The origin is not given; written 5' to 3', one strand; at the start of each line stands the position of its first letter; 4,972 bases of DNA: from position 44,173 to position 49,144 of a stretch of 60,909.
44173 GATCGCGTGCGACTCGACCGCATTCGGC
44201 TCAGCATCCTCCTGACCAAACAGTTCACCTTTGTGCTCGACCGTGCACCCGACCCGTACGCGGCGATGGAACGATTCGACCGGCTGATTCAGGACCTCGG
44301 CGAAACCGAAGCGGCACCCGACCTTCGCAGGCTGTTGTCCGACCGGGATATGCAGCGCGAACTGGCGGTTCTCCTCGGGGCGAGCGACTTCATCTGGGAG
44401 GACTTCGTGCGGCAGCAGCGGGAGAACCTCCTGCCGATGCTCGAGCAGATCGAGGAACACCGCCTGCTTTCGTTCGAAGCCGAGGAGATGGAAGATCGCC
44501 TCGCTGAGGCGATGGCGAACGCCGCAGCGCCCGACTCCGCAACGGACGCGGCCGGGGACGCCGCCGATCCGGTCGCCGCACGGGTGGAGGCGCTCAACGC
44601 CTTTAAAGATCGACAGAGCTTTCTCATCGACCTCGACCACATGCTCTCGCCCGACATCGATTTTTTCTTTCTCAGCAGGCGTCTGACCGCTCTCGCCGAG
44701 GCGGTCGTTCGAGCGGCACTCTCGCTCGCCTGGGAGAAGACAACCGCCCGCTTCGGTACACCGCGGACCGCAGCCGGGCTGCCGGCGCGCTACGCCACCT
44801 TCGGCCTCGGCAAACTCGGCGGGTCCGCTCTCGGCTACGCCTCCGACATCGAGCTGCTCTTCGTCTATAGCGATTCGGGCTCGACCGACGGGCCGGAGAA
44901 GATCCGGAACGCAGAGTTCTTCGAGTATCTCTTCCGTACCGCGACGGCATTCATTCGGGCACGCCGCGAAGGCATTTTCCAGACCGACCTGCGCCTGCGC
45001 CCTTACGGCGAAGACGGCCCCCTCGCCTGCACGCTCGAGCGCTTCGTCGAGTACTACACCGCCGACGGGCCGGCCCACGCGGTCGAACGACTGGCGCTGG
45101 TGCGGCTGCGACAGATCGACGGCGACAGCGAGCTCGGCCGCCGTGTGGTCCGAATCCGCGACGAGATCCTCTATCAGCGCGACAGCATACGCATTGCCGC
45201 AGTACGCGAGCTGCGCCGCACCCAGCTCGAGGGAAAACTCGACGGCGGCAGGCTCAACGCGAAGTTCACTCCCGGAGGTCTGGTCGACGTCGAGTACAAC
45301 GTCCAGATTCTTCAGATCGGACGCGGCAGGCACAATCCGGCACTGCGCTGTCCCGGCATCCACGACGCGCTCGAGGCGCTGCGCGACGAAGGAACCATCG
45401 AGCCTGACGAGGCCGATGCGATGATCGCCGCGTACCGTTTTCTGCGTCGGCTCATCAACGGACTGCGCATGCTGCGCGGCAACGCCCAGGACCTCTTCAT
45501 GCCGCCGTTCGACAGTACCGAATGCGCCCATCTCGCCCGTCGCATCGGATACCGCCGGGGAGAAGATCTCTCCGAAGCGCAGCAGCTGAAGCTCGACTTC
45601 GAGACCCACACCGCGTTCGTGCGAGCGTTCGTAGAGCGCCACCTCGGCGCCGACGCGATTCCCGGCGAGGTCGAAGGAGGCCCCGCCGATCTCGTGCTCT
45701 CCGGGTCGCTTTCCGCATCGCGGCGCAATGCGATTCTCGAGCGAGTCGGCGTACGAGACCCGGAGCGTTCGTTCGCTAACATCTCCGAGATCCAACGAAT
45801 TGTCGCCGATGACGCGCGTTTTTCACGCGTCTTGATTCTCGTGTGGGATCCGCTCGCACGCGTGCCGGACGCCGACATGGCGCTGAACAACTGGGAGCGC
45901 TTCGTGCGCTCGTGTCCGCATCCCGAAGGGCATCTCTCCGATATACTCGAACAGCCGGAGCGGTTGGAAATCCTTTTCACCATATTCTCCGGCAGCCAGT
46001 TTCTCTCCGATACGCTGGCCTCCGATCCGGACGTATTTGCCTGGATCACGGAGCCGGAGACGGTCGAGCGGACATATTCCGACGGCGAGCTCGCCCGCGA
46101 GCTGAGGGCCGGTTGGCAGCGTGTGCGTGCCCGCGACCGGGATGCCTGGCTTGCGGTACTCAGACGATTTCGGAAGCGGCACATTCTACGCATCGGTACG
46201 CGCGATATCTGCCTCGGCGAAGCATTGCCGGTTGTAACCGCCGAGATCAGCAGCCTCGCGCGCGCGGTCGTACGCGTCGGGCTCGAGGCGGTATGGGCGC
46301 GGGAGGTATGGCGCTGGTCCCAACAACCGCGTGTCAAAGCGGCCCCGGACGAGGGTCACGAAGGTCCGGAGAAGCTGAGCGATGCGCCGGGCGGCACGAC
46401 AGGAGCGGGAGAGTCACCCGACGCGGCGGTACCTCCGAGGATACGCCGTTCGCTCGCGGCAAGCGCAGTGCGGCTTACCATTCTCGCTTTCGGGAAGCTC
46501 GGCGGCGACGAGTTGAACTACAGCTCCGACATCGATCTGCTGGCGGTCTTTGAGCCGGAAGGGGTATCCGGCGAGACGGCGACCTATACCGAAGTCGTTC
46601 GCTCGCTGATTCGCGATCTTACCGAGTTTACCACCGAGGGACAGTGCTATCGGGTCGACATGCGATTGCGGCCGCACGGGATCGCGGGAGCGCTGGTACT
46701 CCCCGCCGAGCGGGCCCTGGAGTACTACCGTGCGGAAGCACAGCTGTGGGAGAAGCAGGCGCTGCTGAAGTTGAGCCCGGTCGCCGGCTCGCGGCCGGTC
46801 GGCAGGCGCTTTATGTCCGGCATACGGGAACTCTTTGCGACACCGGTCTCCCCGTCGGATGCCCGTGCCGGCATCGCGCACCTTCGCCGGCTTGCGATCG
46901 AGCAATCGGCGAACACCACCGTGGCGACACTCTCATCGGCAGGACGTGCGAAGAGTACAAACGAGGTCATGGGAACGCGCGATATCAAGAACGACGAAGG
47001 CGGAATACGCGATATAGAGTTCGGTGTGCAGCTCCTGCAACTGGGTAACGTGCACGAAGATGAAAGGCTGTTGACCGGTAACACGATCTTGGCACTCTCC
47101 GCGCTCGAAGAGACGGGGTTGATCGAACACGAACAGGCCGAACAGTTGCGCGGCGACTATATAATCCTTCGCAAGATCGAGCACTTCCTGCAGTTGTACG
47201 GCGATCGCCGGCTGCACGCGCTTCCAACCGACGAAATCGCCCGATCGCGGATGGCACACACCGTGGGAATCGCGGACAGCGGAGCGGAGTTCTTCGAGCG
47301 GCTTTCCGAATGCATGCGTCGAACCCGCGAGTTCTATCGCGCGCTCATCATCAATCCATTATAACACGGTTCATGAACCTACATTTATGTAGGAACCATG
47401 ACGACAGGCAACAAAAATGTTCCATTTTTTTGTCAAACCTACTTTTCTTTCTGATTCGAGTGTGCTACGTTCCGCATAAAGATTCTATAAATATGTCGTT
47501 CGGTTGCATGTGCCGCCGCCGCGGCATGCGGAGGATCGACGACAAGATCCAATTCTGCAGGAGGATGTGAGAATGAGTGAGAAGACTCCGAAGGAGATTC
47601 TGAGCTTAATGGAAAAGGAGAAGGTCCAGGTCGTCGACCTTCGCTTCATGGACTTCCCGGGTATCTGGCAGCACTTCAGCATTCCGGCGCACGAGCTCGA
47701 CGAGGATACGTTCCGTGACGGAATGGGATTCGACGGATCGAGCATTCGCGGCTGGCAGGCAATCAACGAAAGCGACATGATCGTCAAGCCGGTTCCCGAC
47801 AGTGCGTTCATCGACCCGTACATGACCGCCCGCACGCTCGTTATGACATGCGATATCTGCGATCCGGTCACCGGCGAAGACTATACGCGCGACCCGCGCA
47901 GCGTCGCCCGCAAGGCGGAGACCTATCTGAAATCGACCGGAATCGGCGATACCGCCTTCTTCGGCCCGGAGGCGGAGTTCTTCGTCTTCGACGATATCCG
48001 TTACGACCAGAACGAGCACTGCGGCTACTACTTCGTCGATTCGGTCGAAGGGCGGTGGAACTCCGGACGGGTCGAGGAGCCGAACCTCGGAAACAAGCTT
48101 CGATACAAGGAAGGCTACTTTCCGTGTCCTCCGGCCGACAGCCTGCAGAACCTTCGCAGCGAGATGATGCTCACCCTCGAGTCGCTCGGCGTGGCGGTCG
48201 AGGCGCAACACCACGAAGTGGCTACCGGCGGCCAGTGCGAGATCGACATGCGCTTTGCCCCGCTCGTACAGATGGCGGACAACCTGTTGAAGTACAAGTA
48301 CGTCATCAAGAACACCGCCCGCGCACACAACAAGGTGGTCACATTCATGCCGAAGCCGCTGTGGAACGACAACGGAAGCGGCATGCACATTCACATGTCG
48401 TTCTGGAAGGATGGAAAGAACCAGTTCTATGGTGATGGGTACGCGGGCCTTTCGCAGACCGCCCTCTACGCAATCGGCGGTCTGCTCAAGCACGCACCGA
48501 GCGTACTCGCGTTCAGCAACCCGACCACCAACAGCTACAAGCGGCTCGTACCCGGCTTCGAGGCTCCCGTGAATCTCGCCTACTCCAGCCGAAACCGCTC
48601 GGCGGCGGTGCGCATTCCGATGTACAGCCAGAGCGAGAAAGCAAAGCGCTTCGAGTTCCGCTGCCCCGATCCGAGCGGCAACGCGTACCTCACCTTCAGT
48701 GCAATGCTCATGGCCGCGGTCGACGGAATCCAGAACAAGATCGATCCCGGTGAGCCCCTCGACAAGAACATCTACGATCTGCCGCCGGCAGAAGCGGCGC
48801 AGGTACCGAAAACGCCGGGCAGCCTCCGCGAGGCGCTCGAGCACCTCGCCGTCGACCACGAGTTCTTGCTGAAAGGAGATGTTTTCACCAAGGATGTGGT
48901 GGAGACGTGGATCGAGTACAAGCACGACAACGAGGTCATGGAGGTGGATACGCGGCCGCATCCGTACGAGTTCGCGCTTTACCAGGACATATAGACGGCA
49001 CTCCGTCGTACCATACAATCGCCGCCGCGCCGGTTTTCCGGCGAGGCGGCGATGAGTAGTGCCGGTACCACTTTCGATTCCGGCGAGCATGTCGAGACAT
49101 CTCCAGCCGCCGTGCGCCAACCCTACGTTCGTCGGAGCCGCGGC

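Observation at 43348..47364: GlnE carrying N-terminal tandem ACT domains (GlnD-like sensor fused to the glutamine synthetase adenylyltransferase)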

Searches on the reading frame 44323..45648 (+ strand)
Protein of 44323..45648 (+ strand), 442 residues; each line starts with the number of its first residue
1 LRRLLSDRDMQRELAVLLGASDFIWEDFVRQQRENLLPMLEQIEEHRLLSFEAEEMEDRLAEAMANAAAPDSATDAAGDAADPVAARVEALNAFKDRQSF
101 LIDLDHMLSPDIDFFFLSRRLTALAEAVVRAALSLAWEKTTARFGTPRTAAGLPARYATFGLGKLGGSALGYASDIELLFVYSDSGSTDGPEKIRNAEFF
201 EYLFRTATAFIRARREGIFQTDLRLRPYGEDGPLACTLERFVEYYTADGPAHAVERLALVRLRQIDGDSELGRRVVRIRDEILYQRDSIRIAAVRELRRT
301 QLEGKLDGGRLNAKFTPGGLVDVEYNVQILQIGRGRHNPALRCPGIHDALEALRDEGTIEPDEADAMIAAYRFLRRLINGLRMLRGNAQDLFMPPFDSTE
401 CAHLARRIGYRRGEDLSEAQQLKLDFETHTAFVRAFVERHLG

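Call 51: search_protein_families(library=ncbifam, proteins=[window:44323-45648:+], max_evalue=0.00001)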
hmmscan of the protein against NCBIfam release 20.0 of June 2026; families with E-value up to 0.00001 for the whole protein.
window:44323-45648:+ (442 aa): 3 families
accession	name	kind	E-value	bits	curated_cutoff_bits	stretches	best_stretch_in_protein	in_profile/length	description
NF008292.0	PRK11072.1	equivalog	1.4e-52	178.9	487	1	9-420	28-422/946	bifunctional [glutamate--ammonia ligase]-adenylyl-L-tyrosine phosphorylase/[glutamate--ammonia-ligase] adenylyltransferase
NF010707.0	PRK14109.1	equivalog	5e-50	170.5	625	1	3-436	80-494/1010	bifunctional [glutamine synthetase] adenylyltransferase/[glutamine synthetase]-adenylyl-L-tyrosine phosphorylase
NF010706.0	PRK14108.1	equivalog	9.3e-41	139.4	724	2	88-332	639-882/986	bifunctional [glutamine synthetase] adenylyltransferase/[glutamine synthetase]-adenylyl-L-tyrosine phosphorylase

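Call 104: predict_structure(alignment_id=A2)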
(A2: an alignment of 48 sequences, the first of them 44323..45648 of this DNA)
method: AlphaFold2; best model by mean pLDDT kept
length: 442 residues; sequences in the alignment: 48
mean_pLDDT: 86.6   pTM: 0.86
mean pLDDT of the five models: 86.6, 84.4, 84.2, 83.2, 79.7
residues with pLDDT >= 90: 268; 70-90: 110; 50-70: 57; < 50: 7
segments of 3 or more residues with pLDDT < 50: 19-23
pLDDT, mean of each block of 10 residues (from residue 1): 58 50 51 55 67 97 92 67 91 92 79 85 97 97 96 96 92 88 95 96 96 78 78 87 90 91 96 96 88 90 85 93 94 92 94 96 96 90 76 92 86 92 97 96 87
secondary structure, 60 per line:
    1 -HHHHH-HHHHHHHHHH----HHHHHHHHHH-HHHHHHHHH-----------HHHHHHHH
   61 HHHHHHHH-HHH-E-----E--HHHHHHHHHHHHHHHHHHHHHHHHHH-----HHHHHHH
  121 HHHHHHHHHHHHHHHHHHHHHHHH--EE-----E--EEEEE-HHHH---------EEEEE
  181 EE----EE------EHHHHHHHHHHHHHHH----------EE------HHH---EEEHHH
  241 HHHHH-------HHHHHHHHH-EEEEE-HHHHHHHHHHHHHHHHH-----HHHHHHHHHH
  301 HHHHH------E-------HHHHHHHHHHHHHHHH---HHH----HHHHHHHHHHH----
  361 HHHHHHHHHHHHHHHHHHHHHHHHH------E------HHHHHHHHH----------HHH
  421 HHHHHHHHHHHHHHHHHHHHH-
elements in order: H2-6 H8-17 H22-31 H33-41 H53-68 H83-108 H114-144 E157-161 H163-166 E176-182 H196-210 E235-237 H238-245 H253-261 E263-267 H269-285 H291-305 H320-335 H346-356 H361-385 H399-407 H418-441

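Call 106: fold_search(model_id=the predicted structure, library=pdb)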
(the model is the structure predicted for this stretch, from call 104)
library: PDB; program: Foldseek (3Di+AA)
matches with E <= 10: 100; with E <= 0.001: 4
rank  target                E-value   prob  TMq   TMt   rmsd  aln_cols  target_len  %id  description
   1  1v4a                  1.4e-19  1.00  0.74  0.76   4.4       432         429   26  Structure of the N-terminal Domain of Escherichia coli Glutamine Synthetase adenylyltransferase (released 2004-07-27)
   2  3k7d_A                1.4e-16  1.00  0.70  0.63   3.7       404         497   26  C-terminal (adenylylation) domain of E.coli Glutamine Synthetase Adenylyltransferase (released 2009-12-15)
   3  3k7d_B                3.6e-16  1.00  0.71  0.64   5.5       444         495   26  C-terminal (adenylylation) domain of E.coli Glutamine Synthetase Adenylyltransferase (released 2009-12-15)
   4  6yx5_B                2.7e-04  1.00  0.43  0.53   7.7       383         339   10  Structure of DrrA from Legionella pneumophilia in complex with human Rab8a (released 2020-12-23)
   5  6un8_A                3.7e-02  0.82  0.20  0.28  16.0       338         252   11  Wild type ANT bound to neomycin (released 2020-05-06)
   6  6nmk_A                4.2e-02  0.87  0.21  0.31  15.4       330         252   14  Binary complex structure of the T130K mutant of ANT-4'' with Neomycin (released 2020-01-15)
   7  6sxj                  5.7e-02  0.82  0.22  0.32  11.2       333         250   11  Crystal structure of spectinomycin adenyltransferase AAD(9) from Enterococcus faecialis (released 2020-04-15)
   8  7bxo_E                6.5e-02  0.98  0.16  0.44   7.4       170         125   12  Crystal structure of the toxin-antitoxin with AMP-PNP (released 2020-09-30)
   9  1kan_A                6.5e-02  0.72  0.20  0.29  15.6       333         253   13  MOLECULAR STRUCTURE OF KANAMYCIN NUCLEOTIDYLTRANSFERASE DETERMINED TO 3.0-ANGSTROMS RESOLUTION (released 1994-08-31)
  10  6xz0                  6.8e-02  0.82  0.23  0.34  11.1       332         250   10  Crystal structure of spectinomycin adenyltransferase AAD(9) from Enterococcus faecialis with spectinomycin (released 2020-04-15)
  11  6p01_A                7.5e-02  0.72  0.21  0.30  11.0       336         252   14  Apo structure of the E52D mutant of ANT-4 (released 2020-01-29)
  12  6nmk_B                8.2e-02  0.66  0.20  0.28  15.9       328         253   14  Binary complex structure of the T130K mutant of ANT-4'' with Neomycin (released 2020-01-15)
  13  5lpa_A                8.9e-02  0.82  0.24  0.33   9.9       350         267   12  AadA E87Q in complex with ATP, calcium and dihydrostreptomycin (released 2018-01-17)
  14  9dbj_C                9.3e-02  0.63  0.20  0.31  14.7       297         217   14  Structure of Hailong HalB R164A mutant with non-hydrolyzable dATP (released 2025-05-07)
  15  7bxo_A                1.1e-01  0.96  0.16  0.43   7.5       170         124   12  Crystal structure of the toxin-antitoxin with AMP-PNP (released 2020-09-30)
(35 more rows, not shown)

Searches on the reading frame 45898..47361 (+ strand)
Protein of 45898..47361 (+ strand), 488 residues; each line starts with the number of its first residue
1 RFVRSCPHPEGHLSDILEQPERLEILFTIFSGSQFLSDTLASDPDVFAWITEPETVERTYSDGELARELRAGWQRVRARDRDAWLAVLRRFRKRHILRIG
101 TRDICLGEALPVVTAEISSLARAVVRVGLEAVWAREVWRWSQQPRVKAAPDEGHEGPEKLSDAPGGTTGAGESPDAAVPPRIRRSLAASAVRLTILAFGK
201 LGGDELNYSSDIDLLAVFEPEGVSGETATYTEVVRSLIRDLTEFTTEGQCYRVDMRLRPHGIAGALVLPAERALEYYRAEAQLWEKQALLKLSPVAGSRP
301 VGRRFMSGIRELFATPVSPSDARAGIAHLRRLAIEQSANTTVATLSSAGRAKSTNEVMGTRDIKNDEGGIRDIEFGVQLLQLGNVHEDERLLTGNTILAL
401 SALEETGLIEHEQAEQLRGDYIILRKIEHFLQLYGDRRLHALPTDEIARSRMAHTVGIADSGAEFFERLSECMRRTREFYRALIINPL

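Call 51: search_protein_families(library=ncbifam, proteins=[window:45898-47361:+], max_evalue=0.00001)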
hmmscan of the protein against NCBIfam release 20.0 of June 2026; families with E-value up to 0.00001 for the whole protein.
window:45898-47361:+ (488 aa): 3 families
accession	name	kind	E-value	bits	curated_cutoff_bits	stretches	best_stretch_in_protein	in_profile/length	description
NF010707.0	PRK14109.1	equivalog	4e-67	227.1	625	2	188-481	212-492/1010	bifunctional [glutamine synthetase] adenylyltransferase/[glutamine synthetase]-adenylyl-L-tyrosine phosphorylase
NF008292.0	PRK11072.1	equivalog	3.3e-64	217.4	487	2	190-485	153-438/946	bifunctional [glutamate--ammonia ligase]-adenylyl-L-tyrosine phosphorylase/[glutamate--ammonia-ligase] adenylyltransferase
NF010706.0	PRK14108.1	equivalog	5.8e-54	183.2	724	1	192-483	186-467/986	bifunctional [glutamine synthetase] adenylyltransferase/[glutamine synthetase]-adenylyl-L-tyrosine phosphorylase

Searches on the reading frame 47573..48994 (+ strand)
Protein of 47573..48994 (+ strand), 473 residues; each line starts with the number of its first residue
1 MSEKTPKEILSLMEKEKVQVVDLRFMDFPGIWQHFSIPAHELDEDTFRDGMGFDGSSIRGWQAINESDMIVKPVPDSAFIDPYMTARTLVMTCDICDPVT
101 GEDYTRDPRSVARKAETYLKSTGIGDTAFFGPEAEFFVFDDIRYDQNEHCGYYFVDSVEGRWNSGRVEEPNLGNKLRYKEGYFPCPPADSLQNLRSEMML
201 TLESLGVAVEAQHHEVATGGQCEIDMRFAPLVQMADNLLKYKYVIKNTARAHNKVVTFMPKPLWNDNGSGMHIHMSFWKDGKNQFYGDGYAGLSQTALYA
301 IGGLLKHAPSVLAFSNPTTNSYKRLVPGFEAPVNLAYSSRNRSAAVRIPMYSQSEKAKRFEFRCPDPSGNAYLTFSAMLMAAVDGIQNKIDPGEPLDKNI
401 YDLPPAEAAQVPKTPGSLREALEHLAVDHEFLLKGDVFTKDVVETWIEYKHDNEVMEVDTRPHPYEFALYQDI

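Call 3: search_protein_families(library=pfam, proteins=[window:47573-48994:+], max_evalue=1)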
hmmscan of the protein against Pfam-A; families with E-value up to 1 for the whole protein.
window:47573-48994:+ (473 aa): 2 families
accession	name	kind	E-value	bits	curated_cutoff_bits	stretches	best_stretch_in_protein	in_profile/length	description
PF00120.29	Gln-synt_C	-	1.3e-130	435.9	24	1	106-470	2-344/344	Glutamine synthetase, catalytic domain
PF03951.24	Gln-synt_N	-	7.6e-32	109.2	33.4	1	17-98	1-82/82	Glutamine synthetase, beta-Grasp domain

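Call 4: search_protein_families(library=ncbifam, proteins=[window:47573-48994:+], max_evalue=0.1)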
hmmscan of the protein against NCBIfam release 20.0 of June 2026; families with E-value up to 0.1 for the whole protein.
window:47573-48994:+ (473 aa): 5 families
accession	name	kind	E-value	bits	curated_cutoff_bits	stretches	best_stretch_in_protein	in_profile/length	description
TIGR00653.1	GlnA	equivalog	3.7e-196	652.3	429.15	1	8-471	2-461/462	type I glutamate--ammonia ligase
NF007006.0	PRK09469.1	equivalog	2.7e-187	623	845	1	7-471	4-467/469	glutamate--ammonia ligase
TIGR03105.1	gln_synth_III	equivalog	1.7e-64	218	469.6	2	196-452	161-416/435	type III glutamate--ammonia ligase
NF045547.1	GGputSyn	equivalog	2.7e-59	201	650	2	190-451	163-424/438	gamma-glutamylputrescine synthetase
NF041605.1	gln_syn_GlnII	equivalog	8.9e-10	38.2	500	1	206-375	161-321/333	glutamine synthetase GlnII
